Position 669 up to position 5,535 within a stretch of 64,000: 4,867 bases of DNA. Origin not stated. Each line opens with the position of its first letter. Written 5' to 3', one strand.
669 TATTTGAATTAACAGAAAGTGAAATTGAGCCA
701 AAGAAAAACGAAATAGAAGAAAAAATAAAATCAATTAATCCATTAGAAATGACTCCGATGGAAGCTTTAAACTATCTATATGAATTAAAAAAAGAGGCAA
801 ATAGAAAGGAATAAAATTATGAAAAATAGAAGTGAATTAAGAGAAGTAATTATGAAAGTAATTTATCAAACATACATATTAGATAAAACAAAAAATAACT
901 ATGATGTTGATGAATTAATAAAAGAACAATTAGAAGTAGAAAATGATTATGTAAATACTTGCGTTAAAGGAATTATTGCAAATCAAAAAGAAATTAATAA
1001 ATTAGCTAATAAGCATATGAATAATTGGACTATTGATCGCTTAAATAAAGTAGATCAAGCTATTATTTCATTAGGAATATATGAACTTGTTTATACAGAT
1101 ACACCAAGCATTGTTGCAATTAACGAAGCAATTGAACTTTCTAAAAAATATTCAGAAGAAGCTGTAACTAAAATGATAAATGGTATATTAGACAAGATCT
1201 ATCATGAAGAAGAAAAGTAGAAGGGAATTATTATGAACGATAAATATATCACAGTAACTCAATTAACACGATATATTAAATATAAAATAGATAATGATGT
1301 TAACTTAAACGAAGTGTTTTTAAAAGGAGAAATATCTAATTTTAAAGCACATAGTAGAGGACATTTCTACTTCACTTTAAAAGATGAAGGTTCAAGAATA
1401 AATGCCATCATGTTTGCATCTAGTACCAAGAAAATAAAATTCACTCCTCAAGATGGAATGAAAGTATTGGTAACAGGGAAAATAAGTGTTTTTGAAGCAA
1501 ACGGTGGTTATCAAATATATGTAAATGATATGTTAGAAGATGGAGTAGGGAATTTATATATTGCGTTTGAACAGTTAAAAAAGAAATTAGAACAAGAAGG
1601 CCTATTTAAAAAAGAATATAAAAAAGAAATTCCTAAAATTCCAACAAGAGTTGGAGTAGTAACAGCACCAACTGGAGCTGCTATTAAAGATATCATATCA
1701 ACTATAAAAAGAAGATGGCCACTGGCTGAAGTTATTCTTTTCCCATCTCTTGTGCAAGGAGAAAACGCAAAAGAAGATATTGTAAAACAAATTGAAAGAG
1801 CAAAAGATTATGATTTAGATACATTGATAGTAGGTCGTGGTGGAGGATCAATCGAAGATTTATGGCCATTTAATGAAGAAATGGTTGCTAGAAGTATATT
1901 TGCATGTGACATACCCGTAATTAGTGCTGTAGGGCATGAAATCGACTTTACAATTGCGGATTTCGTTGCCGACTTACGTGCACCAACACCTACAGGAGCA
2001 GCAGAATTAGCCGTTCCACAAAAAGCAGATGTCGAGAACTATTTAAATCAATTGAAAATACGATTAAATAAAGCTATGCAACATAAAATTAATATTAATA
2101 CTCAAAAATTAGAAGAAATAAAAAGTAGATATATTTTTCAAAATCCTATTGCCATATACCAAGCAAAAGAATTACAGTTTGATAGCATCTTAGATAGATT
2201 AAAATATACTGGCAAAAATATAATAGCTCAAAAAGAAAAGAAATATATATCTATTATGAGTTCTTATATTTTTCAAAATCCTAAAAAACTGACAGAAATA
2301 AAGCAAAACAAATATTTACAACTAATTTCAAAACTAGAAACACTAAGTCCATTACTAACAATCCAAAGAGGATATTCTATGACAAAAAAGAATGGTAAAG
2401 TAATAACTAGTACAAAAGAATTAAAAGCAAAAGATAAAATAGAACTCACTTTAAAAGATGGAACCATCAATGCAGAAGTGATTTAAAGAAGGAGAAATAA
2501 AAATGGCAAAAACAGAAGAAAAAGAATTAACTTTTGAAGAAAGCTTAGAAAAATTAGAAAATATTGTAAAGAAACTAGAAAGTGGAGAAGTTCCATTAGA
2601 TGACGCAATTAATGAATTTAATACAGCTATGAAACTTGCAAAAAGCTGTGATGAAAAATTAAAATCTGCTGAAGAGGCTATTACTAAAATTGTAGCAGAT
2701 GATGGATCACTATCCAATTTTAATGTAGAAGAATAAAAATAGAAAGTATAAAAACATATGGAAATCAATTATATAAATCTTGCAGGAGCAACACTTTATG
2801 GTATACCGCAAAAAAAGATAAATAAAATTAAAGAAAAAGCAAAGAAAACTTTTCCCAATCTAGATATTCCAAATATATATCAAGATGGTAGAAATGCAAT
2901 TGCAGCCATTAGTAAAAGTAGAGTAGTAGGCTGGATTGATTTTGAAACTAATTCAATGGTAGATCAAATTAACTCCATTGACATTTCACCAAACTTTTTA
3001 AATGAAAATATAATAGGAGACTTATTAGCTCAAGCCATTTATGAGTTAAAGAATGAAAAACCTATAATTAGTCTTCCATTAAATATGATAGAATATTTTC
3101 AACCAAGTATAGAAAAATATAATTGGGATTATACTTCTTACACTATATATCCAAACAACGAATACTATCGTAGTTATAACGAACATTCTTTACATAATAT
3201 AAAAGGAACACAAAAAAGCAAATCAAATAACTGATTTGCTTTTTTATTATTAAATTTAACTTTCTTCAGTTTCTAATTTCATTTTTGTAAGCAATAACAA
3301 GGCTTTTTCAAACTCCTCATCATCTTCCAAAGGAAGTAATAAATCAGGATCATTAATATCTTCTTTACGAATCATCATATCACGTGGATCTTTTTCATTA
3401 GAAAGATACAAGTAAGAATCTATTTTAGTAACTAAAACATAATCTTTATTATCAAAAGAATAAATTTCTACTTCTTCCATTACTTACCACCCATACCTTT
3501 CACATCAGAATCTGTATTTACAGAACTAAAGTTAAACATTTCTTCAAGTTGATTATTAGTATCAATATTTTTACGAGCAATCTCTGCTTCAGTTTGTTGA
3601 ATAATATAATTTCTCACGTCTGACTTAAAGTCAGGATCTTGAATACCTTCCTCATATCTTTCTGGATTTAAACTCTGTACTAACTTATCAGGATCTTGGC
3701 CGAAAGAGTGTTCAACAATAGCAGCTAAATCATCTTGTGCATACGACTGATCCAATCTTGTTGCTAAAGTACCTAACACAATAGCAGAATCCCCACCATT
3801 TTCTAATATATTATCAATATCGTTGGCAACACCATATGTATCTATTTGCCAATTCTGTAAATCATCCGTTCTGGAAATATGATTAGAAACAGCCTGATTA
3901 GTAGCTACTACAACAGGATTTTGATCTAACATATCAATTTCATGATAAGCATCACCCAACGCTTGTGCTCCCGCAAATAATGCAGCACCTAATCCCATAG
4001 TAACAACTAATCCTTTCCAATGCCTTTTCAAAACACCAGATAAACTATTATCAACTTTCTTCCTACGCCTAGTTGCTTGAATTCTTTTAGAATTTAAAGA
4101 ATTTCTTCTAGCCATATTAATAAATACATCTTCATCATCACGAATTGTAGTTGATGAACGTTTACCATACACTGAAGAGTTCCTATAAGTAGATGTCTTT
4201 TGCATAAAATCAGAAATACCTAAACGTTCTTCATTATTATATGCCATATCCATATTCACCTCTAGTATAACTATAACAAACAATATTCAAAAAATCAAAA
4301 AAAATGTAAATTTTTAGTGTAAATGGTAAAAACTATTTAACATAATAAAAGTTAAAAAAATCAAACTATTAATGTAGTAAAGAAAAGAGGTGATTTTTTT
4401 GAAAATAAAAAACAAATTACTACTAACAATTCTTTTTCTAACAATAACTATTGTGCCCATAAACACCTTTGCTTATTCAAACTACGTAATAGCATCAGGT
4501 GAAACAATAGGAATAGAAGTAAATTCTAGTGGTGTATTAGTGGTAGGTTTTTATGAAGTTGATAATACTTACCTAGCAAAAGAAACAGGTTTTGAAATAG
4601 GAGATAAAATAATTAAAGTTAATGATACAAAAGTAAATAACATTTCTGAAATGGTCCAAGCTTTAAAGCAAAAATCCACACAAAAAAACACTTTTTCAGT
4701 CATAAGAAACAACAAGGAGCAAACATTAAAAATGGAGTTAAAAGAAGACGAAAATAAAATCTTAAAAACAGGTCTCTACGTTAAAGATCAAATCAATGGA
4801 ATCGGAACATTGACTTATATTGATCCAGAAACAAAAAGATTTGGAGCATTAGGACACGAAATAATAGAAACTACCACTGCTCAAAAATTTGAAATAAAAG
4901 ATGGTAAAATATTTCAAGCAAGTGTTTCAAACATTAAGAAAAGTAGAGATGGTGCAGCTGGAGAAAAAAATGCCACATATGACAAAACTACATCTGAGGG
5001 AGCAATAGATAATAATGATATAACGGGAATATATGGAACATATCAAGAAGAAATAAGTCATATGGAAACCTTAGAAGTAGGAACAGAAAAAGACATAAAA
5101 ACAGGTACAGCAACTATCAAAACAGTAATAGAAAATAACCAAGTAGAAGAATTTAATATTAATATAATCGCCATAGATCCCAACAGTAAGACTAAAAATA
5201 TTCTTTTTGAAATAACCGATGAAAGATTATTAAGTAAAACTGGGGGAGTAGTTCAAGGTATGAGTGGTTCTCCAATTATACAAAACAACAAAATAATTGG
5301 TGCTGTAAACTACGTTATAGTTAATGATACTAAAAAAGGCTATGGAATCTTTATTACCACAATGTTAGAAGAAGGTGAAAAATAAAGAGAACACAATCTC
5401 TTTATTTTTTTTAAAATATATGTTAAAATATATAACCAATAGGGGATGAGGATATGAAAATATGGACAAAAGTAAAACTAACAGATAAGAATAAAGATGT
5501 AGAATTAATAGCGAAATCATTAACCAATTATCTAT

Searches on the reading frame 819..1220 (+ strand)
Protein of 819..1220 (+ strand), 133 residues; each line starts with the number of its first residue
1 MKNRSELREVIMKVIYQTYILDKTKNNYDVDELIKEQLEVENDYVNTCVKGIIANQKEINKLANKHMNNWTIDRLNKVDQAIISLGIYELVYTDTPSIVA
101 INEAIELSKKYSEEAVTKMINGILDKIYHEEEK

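Call 39: find_encoding_contigs(protein=window:819-1220:+, flank=10000, max_places=4)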
Protein window:819-1220:+ (133 aa): 24 contigs read that carry it; 4 places shown.
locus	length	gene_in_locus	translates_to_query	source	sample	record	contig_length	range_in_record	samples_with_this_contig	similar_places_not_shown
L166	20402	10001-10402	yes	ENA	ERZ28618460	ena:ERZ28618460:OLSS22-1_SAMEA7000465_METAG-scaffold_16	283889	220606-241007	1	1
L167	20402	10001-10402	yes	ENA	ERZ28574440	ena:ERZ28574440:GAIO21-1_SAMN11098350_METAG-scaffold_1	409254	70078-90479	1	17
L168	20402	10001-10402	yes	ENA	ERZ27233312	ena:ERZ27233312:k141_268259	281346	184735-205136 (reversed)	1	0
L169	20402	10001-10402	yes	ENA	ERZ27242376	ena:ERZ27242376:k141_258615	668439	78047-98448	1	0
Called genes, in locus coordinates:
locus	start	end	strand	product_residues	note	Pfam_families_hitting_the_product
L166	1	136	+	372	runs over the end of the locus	PF01938:TRAM (weak), PF01555:N6_N4_Mtase (weak), PF05958:tRNA_U5-meth_tr, PF03602:Cons_hypoth95 (weak), PF05175:MTS (weak), PF13847:Methyltransf_31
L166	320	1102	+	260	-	PF00459:Inositol_P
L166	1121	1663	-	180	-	PF20122:DUF6512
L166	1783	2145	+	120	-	PF14018:DUF4234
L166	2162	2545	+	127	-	PF10825:DUF2752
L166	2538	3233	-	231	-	PF02535:Zip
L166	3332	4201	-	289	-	PF01368:DHH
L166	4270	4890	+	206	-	PF02677:QueH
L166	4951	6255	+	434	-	PF01225:Mur_ligase, PF08245:Mur_ligase_M, PF02875:Mur_ligase_C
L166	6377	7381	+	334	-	PF00817:IMS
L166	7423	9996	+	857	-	PF01624:MutS_I, PF05188:MutS_II, PF05192:MutS_III, PF05190:MutS_IV, PF00488:MutS_V, PF27441:MutS_C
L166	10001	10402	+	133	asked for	PF01029:NusB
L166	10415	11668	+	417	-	PF13742:tRNA_anti_2, PF01336:tRNA_anti-codon, PF02601:Exonuc_VII_L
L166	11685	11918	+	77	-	PF02609:Exonuc_VII_S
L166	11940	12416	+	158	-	-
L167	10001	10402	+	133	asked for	PF01029:NusB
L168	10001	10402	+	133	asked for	PF01029:NusB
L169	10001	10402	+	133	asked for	PF01029:NusB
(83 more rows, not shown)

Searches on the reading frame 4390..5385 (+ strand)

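Call 7: search_protein_families(library=pfam, proteins=[window:4390-5385:+])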
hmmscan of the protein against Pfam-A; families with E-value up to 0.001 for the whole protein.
window:4390-5385:+ (331 aa): 4 families
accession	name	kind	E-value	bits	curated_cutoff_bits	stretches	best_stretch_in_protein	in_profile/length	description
PF05580.18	Peptidase_S55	-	2.3e-70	237.3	25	1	125-326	3-210/210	SpoIVB peptidase S55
PF13180.12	PDZ_2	-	1.5e-08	35.2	27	1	42-117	7-80/80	PDZ domain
PF00595.29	PDZ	-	0.00019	22.2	23.2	1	61-97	36-72/81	PDZ domain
PF17820.7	PDZ_6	-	0.00023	21.3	27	1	61-104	9-52/54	PDZ domain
